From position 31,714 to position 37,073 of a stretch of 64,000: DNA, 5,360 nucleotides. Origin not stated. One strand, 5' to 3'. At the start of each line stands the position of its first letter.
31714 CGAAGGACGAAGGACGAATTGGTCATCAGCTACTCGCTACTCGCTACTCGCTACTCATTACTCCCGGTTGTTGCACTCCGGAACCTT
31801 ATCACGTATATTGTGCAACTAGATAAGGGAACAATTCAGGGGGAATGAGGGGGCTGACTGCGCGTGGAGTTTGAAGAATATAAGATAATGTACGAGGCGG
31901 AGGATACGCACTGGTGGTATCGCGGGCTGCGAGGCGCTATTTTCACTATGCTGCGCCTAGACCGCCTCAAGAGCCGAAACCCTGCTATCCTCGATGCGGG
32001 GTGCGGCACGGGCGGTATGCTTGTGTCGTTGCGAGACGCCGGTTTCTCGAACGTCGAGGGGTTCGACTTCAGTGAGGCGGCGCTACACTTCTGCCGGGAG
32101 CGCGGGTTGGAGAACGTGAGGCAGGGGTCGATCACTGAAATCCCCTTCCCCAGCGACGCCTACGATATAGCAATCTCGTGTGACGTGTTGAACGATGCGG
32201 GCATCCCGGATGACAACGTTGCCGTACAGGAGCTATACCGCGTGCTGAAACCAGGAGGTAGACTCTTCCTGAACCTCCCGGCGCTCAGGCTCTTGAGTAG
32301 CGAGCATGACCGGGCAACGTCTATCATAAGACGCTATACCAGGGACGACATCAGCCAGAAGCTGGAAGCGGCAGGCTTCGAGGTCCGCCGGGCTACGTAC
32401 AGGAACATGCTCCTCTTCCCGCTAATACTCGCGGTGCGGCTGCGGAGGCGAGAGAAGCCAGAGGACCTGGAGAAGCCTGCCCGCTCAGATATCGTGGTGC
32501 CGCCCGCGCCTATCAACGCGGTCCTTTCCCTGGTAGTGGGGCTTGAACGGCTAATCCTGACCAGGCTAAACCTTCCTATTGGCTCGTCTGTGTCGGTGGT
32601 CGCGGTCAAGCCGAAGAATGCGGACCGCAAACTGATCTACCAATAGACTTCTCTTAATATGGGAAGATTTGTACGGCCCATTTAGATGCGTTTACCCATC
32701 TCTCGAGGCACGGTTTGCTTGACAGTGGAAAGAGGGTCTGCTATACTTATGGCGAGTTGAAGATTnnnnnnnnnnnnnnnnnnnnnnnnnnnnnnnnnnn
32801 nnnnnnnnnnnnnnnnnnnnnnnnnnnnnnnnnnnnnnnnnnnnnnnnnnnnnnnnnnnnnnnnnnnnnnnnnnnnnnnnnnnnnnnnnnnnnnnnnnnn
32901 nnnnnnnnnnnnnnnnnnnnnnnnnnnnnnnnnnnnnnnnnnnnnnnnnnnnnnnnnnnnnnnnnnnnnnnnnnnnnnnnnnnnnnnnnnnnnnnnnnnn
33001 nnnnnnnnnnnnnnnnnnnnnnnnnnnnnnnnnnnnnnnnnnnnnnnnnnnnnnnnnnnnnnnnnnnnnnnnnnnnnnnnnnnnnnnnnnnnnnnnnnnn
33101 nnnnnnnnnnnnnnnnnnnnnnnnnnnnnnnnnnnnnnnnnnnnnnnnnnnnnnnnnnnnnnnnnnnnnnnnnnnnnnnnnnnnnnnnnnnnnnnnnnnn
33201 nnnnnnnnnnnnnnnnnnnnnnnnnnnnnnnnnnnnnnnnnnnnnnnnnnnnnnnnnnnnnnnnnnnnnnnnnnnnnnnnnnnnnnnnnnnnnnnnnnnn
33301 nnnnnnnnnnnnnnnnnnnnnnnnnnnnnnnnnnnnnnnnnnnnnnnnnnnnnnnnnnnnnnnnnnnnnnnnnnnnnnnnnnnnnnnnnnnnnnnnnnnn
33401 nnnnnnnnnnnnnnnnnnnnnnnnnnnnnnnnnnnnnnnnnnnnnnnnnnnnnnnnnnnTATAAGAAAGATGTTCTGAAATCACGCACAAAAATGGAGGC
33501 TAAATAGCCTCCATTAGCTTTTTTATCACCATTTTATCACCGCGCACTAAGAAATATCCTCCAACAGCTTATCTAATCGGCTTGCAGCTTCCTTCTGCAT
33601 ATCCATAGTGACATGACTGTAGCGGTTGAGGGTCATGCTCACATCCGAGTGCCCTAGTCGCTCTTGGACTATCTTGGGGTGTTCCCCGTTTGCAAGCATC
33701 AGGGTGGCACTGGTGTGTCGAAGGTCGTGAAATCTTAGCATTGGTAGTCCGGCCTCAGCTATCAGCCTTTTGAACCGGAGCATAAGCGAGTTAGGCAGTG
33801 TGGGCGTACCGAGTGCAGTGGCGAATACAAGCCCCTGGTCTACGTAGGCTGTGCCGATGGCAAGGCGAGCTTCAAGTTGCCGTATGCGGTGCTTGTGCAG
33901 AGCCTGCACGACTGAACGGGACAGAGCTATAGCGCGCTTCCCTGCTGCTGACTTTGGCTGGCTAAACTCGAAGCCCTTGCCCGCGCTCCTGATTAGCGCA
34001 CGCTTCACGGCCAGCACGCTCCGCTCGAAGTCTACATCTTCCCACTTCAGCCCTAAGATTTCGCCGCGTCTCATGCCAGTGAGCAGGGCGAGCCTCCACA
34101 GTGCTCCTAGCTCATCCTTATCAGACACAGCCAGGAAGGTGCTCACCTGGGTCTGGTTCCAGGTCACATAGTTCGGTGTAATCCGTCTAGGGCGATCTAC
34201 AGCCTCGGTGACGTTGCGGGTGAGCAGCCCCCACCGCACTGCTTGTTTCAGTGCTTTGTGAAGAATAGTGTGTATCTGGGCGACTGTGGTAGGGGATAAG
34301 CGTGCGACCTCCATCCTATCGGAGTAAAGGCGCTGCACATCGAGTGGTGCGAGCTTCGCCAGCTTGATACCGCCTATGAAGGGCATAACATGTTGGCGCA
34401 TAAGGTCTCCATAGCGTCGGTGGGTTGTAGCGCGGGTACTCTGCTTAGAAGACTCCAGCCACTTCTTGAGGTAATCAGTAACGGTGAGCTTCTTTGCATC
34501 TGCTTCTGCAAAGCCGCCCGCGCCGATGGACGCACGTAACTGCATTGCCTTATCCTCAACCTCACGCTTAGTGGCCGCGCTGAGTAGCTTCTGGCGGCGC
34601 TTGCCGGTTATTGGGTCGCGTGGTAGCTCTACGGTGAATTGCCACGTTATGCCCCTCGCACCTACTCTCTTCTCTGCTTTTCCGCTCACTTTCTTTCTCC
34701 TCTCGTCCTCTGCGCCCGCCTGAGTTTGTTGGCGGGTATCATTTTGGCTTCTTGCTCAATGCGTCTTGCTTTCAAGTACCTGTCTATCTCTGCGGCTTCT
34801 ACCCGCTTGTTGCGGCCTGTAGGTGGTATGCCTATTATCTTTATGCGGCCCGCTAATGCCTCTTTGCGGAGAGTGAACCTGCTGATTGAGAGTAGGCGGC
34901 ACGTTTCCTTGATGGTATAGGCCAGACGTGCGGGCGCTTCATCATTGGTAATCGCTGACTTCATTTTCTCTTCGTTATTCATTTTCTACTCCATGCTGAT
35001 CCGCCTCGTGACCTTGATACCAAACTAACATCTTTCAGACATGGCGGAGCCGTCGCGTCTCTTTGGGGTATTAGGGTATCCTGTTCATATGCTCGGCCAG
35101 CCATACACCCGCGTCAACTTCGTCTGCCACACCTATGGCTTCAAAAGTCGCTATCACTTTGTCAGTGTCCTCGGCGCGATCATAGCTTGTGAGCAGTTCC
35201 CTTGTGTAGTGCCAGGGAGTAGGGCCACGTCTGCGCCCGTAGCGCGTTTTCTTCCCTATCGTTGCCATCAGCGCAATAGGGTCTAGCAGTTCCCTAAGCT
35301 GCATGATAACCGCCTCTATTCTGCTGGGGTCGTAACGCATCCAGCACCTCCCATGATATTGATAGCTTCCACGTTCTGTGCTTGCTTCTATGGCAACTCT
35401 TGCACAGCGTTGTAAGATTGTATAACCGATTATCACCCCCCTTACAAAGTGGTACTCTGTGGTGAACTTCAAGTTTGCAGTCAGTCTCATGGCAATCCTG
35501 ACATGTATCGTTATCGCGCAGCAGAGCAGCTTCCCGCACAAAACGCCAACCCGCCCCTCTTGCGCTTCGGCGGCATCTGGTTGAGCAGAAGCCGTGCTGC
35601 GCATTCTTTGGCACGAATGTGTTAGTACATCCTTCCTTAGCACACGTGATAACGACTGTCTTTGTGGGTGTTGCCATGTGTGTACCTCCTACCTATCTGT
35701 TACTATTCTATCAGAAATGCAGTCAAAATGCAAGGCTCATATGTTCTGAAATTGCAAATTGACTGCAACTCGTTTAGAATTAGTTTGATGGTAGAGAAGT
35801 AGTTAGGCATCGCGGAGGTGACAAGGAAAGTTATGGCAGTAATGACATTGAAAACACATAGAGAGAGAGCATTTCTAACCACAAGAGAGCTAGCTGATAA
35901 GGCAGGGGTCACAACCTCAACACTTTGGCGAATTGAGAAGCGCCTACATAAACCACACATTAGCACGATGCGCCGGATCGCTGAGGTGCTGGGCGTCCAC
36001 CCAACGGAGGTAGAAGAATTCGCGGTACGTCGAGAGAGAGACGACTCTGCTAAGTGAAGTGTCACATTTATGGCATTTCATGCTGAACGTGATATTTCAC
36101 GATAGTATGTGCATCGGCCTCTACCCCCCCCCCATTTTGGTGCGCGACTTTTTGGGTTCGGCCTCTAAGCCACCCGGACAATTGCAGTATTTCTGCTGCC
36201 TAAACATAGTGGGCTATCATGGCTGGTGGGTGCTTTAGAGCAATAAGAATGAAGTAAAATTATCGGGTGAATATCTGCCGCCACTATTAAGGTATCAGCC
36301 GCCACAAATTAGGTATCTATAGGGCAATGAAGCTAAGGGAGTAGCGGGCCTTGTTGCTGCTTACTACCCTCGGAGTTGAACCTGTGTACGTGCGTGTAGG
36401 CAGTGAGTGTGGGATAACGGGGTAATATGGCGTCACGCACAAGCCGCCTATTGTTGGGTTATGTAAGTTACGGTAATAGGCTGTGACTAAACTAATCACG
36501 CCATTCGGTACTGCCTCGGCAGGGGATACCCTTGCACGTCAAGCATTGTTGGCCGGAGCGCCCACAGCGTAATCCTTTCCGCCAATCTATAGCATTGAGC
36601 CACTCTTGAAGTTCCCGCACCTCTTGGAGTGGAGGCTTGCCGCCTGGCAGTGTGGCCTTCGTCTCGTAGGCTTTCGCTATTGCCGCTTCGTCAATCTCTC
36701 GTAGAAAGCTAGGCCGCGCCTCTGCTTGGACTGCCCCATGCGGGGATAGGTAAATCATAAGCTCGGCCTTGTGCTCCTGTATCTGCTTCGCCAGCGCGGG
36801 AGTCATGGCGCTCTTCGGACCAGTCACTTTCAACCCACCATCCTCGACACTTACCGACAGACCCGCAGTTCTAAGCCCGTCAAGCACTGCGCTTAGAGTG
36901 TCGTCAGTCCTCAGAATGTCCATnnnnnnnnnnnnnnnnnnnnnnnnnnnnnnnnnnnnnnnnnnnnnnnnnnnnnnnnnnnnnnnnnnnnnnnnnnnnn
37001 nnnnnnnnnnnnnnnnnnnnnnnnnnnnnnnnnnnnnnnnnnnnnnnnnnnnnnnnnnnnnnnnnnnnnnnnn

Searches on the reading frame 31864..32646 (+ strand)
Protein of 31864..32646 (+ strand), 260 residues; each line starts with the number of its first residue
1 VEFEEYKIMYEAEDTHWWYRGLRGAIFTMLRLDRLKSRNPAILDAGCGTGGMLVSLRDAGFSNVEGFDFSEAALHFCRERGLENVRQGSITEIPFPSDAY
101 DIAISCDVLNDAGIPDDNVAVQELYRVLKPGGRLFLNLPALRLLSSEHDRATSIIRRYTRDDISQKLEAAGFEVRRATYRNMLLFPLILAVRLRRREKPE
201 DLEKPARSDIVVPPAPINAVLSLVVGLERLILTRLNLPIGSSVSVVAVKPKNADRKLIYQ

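Call 73: search_protein_families(library=pfam, proteins=[window:31864-32646:+], max_evalue=0.01)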
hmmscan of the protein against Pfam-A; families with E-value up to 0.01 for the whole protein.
window:31864-32646:+ (260 aa): 12 families
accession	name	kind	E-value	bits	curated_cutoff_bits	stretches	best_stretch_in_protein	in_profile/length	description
PF08241.18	Methyltransf_11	-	3.3e-20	72.9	21.2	1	43-136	1-95/95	Methyltransferase domain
PF13649.12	Methyltransf_25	-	2e-17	64.1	27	1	42-132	1-97/97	Methyltransferase domain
PF13847.12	Methyltransf_31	-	5.9e-16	58.9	27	1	39-140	4-113/145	Methyltransferase domain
PF13489.12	Methyltransf_23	-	4.2e-15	56.3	27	1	36-175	20-162/164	Methyltransferase domain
PF08242.18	Methyltransf_12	-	1.6e-11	45.2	30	1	43-134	1-98/98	Methyltransferase domain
PF01209.24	Ubie_methyltran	-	1.2e-08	35.1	20.1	1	38-135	47-150/233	ubiE/COQ5 methyltransferase family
PF05148.21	Methyltransf_8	-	6.7e-06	26.6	27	1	6-137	44-157/219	Hypothetical methyltransferase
PF07021.18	MetW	-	1e-05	25.7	21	1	41-127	16-101/193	Methionine biosynthesis protein MetW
PF20922.3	Anamorsin_N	-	5.8e-05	23.3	27.1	1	89-172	41-116/163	Anamorsin, N-terminal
PF03141.22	Methyltransf_29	-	7.2e-05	22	23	1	30-141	109-222/506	Putative S-adenosyl-L-methionine-dependent methyltransferase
PF03291.22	mRNA_G-N7_MeTrfase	-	0.0003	20.4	26.6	1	36-87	59-109/315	mRNA (guanine-N(7))-methyltransferase domain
PF22963.3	Ig_NUP210_3rd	-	0.008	16.8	27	0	82-120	23-61/105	NUP210 Ig-like domain 3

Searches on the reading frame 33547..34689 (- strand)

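Call 73: search_protein_families(library=pfam, proteins=[window:33547-34689:-], max_evalue=0.01)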
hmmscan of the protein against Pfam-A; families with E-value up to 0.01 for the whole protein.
window:33547-34689:- (380 aa): 5 families
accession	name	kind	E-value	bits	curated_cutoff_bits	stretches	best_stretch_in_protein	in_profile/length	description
PF00589.27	Phage_integrase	-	1.5e-27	96.9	27.1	1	183-362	9-170/172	Phage integrase family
PF14659.12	Phage_int_SAM_3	-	3.8e-12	46.7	22.6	1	69-123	1-55/58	Phage integrase, N-terminal SAM-like domain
PF14657.12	Arm-DNA-bind_4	-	0.00086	19.3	22.3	1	15-34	1-20/47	Arm DNA-binding domain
PF13102.12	Phage_int_SAM_5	-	0.0024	18.6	22.3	1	69-160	1-92/98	Phage integrase SAM-like domain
PF22022.2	Phage_int_M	-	0.0026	18.4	27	1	75-163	6-92/96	Phage integrase central domain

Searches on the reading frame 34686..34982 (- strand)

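Call 73: search_protein_families(library=pfam, proteins=[window:34686-34982:-], max_evalue=0.01)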
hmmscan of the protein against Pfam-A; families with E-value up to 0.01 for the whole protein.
window:34686-34982:- (98 aa): 1 family
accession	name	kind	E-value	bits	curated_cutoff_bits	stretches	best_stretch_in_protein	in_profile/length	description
PF12728.13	HTH_17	-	8.9e-07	29.5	27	1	22-74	2-51/51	Helix-turn-helix domain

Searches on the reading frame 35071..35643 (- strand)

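Call 73: search_protein_families(library=pfam, proteins=[window:35071-35643:-], max_evalue=0.01)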
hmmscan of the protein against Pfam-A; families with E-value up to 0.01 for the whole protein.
window:35071-35643:- (190 aa): 1 family
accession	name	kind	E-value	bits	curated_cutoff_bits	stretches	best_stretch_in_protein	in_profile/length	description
PF09633.15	DUF2023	-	0.0071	16.9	27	0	24-82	43-97/101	Protein of unknown function (DUF2023)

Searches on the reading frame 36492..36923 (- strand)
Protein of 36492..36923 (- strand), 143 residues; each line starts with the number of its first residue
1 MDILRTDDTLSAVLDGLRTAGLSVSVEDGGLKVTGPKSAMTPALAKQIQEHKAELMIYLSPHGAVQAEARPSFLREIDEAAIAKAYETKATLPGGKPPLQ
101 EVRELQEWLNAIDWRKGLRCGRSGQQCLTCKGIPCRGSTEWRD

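Call 73: search_protein_families(library=pfam, proteins=[window:36492-36923:-], max_evalue=0.01)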
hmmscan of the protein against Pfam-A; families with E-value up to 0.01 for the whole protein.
window:36492-36923:- (143 aa): 1 family
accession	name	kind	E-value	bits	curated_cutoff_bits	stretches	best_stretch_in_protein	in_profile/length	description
PF18563.6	TubC_N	-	2e-09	37.8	26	1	15-60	6-51/52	TubC N-terminal docking domain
